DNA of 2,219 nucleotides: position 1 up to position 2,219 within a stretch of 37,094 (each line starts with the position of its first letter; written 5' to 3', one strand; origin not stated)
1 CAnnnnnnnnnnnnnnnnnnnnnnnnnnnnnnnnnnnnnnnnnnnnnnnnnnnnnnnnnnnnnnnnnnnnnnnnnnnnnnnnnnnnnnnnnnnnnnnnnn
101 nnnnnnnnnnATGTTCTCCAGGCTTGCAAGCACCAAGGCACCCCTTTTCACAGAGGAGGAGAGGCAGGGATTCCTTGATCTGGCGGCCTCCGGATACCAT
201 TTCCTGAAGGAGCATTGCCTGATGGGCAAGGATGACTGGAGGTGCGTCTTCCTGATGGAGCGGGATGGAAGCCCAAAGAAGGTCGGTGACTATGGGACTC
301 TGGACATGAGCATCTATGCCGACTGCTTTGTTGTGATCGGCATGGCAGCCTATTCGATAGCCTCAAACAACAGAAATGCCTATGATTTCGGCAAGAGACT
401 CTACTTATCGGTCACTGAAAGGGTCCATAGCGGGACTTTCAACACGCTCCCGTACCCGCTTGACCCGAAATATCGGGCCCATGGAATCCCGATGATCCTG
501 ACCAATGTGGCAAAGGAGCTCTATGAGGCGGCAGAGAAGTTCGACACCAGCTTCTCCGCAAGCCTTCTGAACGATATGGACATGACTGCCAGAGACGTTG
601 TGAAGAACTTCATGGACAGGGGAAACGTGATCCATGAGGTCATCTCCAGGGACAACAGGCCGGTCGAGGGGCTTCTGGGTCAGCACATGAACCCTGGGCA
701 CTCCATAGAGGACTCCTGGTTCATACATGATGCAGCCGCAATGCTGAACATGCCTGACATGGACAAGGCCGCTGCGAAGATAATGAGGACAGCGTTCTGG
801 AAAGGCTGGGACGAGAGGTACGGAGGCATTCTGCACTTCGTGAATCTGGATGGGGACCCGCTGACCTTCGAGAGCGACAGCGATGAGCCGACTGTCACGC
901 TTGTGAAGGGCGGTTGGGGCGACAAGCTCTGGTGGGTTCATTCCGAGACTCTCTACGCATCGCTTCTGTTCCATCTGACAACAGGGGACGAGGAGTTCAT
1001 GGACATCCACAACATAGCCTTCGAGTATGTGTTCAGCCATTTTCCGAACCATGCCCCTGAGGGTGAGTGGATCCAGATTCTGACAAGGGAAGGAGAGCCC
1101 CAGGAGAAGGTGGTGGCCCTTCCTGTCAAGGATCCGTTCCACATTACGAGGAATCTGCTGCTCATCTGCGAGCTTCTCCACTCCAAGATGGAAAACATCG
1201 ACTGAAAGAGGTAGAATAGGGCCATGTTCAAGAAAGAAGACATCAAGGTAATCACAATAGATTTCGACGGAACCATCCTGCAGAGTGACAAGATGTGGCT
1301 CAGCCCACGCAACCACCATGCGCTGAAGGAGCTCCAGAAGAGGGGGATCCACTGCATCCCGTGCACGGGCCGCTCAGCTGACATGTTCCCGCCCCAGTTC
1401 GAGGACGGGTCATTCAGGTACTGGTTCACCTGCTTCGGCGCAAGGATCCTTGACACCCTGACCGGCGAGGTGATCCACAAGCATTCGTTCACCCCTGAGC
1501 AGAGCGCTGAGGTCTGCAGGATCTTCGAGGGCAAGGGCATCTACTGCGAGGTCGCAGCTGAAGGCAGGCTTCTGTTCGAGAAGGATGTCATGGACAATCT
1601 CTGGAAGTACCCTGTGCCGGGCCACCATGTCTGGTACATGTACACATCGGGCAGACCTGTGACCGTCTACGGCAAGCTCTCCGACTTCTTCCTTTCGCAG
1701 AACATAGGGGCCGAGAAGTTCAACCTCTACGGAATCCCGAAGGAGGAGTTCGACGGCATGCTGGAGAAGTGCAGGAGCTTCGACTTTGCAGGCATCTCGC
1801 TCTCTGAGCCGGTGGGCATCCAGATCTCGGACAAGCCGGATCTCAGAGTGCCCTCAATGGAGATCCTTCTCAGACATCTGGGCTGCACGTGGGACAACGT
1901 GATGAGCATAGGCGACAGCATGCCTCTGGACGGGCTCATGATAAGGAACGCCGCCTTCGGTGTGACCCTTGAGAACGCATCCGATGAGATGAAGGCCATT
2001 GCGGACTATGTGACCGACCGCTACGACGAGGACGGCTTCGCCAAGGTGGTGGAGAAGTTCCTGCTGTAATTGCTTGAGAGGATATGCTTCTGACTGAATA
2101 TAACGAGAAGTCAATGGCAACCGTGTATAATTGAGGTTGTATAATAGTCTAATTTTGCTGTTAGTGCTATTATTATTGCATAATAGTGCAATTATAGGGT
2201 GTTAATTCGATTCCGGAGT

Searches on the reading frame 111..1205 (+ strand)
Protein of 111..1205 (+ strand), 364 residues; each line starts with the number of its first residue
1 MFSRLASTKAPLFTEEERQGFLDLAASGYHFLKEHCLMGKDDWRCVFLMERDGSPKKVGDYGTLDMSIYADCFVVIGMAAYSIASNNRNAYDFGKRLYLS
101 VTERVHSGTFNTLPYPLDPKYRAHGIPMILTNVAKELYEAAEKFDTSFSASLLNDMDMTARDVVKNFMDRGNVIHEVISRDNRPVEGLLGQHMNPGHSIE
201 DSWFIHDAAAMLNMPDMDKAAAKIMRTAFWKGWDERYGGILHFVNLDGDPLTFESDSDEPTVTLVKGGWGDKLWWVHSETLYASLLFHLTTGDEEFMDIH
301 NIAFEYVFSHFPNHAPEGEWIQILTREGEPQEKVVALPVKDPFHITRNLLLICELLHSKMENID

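Call 22: search_protein_families(library=pfam, proteins=[window:111-1205:+], max_evalue=1)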
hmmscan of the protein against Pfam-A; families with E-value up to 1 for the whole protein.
window:111-1205:+ (364 aa): 1 family
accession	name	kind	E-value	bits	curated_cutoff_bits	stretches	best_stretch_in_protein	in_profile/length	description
PF07221.17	GlcNAc_2-epim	-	3.8e-25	89.3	23.4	1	16-336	36-336/347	N-acylglucosamine 2-epimerase (GlcNAc 2-epimerase)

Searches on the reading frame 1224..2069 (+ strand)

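Call 22: search_protein_families(library=pfam, proteins=[window:1224-2069:+], max_evalue=1)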
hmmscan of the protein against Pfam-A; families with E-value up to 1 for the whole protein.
window:1224-2069:+ (281 aa): 2 families
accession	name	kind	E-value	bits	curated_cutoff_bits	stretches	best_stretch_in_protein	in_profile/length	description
PF08282.18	Hydrolase_3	-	4.9e-30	105.5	20.9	1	10-275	1-254/255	haloacid dehalogenase-like hydrolase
PF00702.32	Hydrolase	-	0.01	16.7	26.4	0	7-22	1-16/191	haloacid dehalogenase-like hydrolase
